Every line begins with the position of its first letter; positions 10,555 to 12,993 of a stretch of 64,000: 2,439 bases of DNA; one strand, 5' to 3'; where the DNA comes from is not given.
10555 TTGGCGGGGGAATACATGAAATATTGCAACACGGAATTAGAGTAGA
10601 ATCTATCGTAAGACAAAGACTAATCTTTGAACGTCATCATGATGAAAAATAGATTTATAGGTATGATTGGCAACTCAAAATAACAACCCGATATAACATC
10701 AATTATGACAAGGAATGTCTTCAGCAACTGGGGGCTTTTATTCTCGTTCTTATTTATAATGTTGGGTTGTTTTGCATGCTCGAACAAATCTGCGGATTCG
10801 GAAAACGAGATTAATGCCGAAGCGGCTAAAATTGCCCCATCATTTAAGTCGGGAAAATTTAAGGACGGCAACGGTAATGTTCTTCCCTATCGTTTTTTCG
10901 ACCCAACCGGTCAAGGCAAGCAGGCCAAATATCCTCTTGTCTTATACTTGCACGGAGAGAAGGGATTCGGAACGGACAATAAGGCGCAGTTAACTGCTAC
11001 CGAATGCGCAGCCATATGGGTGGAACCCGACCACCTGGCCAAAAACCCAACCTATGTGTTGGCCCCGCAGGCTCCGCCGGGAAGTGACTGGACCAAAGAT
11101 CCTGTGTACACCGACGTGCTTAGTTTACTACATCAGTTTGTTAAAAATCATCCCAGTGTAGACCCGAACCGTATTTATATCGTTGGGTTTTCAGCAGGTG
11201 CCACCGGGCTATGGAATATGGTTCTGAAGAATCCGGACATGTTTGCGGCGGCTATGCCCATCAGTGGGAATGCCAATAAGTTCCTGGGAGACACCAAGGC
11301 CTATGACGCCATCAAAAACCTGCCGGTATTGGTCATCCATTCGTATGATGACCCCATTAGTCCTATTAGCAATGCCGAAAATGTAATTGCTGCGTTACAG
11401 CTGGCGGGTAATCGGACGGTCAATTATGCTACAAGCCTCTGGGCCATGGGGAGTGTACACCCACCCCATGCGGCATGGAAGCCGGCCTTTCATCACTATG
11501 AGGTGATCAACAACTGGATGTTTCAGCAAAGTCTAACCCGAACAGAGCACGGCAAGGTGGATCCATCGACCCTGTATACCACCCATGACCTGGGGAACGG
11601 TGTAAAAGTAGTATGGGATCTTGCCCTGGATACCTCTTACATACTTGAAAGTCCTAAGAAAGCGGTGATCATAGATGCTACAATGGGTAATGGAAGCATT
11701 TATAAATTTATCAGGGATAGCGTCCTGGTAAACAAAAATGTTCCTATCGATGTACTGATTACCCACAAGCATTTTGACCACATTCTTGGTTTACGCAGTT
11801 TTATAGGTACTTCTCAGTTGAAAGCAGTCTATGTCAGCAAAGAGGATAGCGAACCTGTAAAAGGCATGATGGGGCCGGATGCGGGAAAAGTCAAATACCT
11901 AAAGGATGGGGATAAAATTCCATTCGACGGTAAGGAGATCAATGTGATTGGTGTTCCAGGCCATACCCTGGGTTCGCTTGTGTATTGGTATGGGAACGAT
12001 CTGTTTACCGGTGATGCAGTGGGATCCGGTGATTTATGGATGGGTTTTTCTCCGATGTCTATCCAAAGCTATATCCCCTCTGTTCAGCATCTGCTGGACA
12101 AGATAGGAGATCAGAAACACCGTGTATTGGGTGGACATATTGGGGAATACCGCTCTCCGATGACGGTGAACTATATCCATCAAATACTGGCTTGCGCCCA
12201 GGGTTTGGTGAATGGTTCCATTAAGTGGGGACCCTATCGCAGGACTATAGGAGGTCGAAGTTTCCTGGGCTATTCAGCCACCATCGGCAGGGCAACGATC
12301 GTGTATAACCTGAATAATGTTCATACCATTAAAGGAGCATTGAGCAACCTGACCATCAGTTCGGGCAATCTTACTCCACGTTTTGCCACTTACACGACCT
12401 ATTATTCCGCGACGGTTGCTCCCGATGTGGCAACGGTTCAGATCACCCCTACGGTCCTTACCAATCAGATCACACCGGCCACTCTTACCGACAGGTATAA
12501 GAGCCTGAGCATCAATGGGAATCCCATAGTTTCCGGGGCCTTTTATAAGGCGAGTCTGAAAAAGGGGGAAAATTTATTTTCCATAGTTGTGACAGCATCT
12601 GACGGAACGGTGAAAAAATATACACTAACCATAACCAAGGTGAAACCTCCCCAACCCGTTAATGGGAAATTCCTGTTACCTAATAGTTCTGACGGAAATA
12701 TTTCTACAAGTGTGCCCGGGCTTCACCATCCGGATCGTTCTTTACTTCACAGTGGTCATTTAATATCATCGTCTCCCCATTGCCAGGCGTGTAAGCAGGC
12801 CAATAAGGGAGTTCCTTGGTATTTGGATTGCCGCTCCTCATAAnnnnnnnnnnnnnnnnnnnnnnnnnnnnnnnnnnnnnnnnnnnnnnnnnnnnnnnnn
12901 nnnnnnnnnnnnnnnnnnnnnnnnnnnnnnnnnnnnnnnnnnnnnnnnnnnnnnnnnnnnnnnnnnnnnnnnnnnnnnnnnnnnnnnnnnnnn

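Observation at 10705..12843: Tri-domain lipoprotein fusing a serine esterase, an MBL-fold metallo-hydrolase and a cadherin-like domain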

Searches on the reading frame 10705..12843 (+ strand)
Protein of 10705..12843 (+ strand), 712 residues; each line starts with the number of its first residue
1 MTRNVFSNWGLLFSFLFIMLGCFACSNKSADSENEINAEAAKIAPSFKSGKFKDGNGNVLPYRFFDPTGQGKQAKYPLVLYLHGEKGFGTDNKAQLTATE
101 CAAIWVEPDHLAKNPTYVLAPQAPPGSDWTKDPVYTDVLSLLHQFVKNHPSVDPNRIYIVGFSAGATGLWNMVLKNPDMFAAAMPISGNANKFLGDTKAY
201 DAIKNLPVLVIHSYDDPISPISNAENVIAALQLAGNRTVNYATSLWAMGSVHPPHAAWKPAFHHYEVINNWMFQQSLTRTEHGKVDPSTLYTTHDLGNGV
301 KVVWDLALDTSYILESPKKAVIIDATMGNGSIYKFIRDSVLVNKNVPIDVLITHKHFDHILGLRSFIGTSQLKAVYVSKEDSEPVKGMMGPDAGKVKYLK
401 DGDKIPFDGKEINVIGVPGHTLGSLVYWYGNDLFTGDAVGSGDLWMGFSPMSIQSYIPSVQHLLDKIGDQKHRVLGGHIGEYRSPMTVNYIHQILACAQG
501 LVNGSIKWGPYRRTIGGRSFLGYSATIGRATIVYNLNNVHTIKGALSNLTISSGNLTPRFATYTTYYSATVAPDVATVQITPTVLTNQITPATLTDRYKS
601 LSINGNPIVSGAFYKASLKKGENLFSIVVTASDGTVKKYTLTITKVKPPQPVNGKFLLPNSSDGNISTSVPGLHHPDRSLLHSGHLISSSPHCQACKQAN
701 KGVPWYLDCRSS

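Call 3: search_protein_families(library=pfam, proteins=[window:10705-12843:+], max_evalue=1)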
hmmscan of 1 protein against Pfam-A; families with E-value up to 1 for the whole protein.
window:10705-12843:+ (712 aa): 14 families
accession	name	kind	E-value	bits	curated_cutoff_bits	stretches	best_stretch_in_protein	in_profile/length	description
PF00753.33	Lactamase_B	-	6.1e-19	69.2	22.7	1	311-467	8-184/196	Metallo-beta-lactamase superfamily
PF12733.13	Cadherin-like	-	1.2e-12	48.5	24.2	1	546-645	1-88/89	Cadherin-like beta sandwich domain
PF00326.27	Peptidase_S9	-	2.3e-09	37.5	22.6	2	130-190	40-99/213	Prolyl oligopeptidase family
PF02230.22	Abhydrolase_2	-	1.1e-05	25.9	23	1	142-236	94-187/217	Phospholipase/Carboxylesterase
PF00756.26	Esterase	-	0.00011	22.5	22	1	67-218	15-154/251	Putative esterase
PF10503.15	Esterase_PHB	-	0.00024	20.9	23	1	137-227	80-164/219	Esterase PHB depolymerase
PF01738.24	DLH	-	0.00048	20.2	21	1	144-232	86-170/217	Dienelactone hydrolase family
PF12146.15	Hydrolase_4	-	0.0017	18.1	27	0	134-184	58-105/239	Serine aminopeptidase, S33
PF12706.13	Lactamase_B_2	-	0.0019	18.2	27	1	344-381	27-66/200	Beta-lactamase superfamily domain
PF07859.19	Abhydrolase_3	-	0.007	16.6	25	1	79-167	1-83/210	alpha/beta hydrolase fold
PF20434.5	BD-FAE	-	0.01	15.8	26.8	1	71-166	8-100/215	BD-FAE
PF00561.26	Abhydrolase_1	-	0.016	15.3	25.8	1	153-206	67-120/245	alpha/beta hydrolase fold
PF05448.18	AXE1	-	0.069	12.3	21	1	134-166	156-187/321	Acetyl xylan esterase (AXE1)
PF03583.20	LIP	-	0.091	12.5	23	1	191-245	200-255/286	Secretory lipase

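Call 4: search_protein_families(library=ncbifam, proteins=[window:10705-12843:+], max_evalue=1)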
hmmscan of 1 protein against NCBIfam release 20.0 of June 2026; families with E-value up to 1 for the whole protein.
window:10705-12843:+ (712 aa): 23 families
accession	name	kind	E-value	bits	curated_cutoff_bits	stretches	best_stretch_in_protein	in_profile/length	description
TIGR03413.1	GSH_gloB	equivalog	1.2e-13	51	200.8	1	312-449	13-141/248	hydroxyacylglutathione hydrolase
NF050058.1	e_dPHAscl_type1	hypoth_equivalog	1.2e-12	47.9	150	1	56-194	4-143/276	extracellular catalytic domain type 1 short-chain-length polyhydroxyalkanoate depolymerase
NF007597.0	PRK10241.1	equivalog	9.2e-12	44.8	421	1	338-456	37-146/251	hydroxyacylglutathione hydrolase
NF012229.1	bla_class_B_core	domain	7e-10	39.2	100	1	301-428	11-137/139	metallo-beta-lactamase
NF041804.1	MBL_fold_SolJ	exception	6.9e-09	35.2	350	1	344-487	50-187/224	solanimycin biosynthesis MBL-fold hydrolase SolJ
TIGR01840.1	esterase_phb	subfamily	7.1e-09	35.5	107.85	1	137-190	78-130/213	PHB depolymerase family esterase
NF033105.1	bla_subclass_B3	equivalog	3.2e-05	23.4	240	1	310-427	24-153/257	subclass B3 metallo-beta-lactamase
TIGR02651.1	RNase_Z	equivalog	0.00015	21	292.95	1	310-373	19-78/302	ribonuclease Z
NF000801.0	PRK00055.1-3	equivalog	0.0025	16.9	252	1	310-372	21-79/307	ribonuclease Z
NF047979.1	lactonase_AidB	equivalog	0.0035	16.6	360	1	312-363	54-110/271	AidB family quorum-quenching N-acyl homoserine lactonase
NF002553.0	PRK02113.1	equivalog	0.0062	16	386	1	306-380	32-100/252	MBL fold metallo-hydrolase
NF000469.2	CAR_gen_B3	exception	0.0077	15.2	500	1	349-474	115-253/311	CAR family subclass B3 metallo-beta-lactamase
NF052354.1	EstLipQMycob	equivalog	0.0092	14.6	700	1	202-243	327-368/418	esterase LipQ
NF033523.0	lasso_peptidase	equivalog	0.013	14.3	400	1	135-184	471-522/638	Atxe2 family lasso peptide isopeptidase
TIGR02821.1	fghA_ester_D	equivalog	0.033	13.7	281.7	1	117-182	103-165/275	S-formylglutathione hydrolase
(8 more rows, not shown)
